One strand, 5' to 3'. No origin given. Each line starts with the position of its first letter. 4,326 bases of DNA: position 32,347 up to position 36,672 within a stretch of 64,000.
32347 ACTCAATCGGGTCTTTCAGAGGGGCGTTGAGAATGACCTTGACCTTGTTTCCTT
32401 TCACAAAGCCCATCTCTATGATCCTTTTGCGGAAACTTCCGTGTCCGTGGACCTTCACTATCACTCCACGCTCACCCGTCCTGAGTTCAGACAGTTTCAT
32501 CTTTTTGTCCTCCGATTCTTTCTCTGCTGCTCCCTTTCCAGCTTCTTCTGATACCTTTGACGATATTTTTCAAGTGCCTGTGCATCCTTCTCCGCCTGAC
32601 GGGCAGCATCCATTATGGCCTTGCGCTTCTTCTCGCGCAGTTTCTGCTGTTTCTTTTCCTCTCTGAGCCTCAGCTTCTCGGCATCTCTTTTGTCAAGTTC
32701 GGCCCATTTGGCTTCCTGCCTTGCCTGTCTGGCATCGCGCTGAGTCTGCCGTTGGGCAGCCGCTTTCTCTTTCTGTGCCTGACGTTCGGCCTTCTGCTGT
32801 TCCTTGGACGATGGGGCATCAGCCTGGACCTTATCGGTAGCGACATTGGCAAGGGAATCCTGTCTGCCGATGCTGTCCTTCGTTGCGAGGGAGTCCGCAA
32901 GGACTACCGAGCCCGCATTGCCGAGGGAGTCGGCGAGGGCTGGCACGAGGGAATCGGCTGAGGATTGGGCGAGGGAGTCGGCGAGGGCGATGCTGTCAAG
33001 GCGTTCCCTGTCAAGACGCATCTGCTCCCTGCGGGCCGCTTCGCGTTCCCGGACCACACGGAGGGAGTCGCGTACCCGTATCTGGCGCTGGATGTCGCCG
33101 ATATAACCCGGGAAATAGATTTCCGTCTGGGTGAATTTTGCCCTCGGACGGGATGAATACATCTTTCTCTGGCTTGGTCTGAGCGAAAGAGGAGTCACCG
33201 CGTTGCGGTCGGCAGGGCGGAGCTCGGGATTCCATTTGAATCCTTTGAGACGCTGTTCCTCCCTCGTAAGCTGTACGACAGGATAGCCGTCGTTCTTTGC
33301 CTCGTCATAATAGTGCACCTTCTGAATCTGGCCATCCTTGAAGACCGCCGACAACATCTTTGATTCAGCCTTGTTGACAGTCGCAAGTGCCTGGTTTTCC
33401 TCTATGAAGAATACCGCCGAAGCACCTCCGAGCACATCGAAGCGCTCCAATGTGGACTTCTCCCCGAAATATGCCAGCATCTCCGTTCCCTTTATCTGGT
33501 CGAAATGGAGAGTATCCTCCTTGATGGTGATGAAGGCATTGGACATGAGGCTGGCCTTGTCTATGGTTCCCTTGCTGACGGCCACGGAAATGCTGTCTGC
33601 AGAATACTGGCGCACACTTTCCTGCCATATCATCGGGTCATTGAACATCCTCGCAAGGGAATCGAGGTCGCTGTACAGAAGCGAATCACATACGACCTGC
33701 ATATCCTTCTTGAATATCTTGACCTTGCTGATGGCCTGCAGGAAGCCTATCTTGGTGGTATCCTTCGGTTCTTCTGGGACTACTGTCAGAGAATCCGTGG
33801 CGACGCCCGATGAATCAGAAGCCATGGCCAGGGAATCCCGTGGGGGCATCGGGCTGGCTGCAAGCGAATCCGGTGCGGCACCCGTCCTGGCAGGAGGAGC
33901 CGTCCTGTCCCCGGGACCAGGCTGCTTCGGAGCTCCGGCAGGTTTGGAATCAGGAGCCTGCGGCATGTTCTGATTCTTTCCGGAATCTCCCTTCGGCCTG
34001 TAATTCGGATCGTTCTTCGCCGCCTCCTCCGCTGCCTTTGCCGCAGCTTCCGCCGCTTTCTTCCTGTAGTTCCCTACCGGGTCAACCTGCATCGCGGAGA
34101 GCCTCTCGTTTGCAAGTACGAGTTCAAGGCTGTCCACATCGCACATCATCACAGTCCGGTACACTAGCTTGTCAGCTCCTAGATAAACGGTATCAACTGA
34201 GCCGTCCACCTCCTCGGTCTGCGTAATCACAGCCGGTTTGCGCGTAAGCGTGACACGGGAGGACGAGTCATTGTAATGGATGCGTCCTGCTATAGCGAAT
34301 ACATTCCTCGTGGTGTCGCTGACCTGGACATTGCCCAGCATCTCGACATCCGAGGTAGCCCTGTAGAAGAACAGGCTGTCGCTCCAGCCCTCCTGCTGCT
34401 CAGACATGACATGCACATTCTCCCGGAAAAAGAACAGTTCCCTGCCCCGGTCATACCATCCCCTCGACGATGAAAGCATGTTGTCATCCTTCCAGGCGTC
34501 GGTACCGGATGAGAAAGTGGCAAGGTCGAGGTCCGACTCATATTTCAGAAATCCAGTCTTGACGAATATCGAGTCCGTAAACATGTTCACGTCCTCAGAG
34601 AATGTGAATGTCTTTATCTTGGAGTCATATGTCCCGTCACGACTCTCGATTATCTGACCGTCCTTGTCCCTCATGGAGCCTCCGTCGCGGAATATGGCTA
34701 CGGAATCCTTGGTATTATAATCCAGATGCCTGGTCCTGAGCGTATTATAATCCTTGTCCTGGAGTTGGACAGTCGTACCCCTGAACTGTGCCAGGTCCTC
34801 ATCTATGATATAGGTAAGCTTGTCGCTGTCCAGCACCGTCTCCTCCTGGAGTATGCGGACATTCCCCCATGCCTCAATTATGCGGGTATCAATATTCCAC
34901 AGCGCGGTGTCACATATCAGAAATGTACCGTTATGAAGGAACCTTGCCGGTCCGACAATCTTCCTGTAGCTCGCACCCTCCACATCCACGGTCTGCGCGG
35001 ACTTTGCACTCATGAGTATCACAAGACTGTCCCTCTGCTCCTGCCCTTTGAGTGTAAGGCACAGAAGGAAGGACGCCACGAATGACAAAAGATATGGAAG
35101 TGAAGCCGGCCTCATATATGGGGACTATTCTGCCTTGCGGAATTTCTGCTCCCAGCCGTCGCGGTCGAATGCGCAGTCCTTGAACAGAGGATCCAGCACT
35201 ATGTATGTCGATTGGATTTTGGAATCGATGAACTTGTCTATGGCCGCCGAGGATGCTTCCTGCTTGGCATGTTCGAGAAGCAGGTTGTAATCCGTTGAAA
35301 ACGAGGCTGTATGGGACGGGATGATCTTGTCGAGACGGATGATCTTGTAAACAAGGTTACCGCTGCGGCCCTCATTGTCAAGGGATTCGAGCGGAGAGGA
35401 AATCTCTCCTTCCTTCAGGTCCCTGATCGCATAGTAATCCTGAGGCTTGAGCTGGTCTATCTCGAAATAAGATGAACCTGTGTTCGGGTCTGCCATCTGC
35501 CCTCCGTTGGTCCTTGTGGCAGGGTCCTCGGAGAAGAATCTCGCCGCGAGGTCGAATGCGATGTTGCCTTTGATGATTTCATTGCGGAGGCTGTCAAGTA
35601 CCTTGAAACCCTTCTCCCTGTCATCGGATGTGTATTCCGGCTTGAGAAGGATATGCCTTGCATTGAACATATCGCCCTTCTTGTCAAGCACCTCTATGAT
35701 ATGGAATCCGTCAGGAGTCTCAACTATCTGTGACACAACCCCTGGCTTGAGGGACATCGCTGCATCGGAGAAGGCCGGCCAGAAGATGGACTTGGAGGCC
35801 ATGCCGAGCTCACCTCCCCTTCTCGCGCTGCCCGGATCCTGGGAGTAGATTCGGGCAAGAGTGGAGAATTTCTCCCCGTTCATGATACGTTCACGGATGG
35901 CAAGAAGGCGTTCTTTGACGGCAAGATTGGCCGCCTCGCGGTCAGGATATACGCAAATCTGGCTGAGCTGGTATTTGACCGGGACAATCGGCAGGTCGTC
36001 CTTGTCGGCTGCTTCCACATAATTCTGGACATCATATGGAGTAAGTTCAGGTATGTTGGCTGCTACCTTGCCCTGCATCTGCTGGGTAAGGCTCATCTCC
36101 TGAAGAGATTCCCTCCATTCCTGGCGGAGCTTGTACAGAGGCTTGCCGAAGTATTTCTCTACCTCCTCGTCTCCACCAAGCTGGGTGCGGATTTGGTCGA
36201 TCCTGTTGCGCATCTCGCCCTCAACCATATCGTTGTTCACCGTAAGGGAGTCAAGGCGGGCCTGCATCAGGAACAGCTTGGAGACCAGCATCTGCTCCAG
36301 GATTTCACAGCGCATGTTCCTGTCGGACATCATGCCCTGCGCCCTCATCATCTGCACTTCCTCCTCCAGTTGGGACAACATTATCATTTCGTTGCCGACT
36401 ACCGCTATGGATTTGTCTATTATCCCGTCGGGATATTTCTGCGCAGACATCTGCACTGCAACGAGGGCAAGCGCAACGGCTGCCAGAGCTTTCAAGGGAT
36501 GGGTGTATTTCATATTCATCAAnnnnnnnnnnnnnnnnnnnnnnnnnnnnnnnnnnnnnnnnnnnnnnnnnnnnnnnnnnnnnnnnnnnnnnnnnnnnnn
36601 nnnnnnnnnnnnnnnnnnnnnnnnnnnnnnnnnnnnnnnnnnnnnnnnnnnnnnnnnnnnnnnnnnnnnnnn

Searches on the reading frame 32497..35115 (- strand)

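Call 11: search_protein_families(library=pfam, proteins=[window:32497-35115:-], max_evalue=0.001)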
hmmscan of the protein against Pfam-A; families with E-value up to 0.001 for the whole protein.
window:32497-35115:- (872 aa): 2 families
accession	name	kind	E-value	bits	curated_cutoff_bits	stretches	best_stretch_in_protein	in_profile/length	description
PF13100.11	OstA_2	-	2.5e-29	102.4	21.2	2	31-182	3-152/158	OstA-like protein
PF03968.19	LptD_N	-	0.00092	19.9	20.4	0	79-272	15-100/113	LptA/(LptD N-terminal domain) LPS transport protein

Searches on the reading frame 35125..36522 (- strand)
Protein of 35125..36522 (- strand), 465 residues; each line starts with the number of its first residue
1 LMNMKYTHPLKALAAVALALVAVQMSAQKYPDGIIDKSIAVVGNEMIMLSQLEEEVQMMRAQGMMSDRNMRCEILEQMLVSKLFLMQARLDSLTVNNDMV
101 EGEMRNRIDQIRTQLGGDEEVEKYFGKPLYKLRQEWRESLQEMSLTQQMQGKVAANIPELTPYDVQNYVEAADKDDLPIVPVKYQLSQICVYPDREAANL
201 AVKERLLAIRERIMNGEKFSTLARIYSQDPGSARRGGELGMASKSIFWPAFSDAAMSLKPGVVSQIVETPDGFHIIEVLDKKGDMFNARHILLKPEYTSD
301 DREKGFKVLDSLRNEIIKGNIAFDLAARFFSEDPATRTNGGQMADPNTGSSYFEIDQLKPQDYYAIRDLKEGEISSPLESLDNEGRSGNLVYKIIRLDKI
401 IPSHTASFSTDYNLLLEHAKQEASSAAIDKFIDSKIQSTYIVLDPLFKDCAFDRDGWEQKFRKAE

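Call 10: search_protein_families(library=pfam, proteins=[window:35125-36522:-], max_evalue=0.001)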
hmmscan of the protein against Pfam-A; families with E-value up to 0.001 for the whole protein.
window:35125-36522:- (465 aa): 4 families
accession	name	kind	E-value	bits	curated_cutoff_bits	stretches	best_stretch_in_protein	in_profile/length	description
PF00639.27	Rotamase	-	2.7e-32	112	21.7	2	196-278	12-95/97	PPIC-type PPIASE domain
PF13616.12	Rotamase_3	-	1.2e-29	103.7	22.5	2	184-282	16-116/116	PPIC-type PPIASE domain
PF13145.12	Rotamase_2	-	5.8e-09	37.2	27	1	187-282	25-109/121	PPIC-type PPIASE domain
PF13624.11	SurA_N_3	-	0.00028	21.2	27.2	1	13-106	18-119/162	SurA-like N-terminal domain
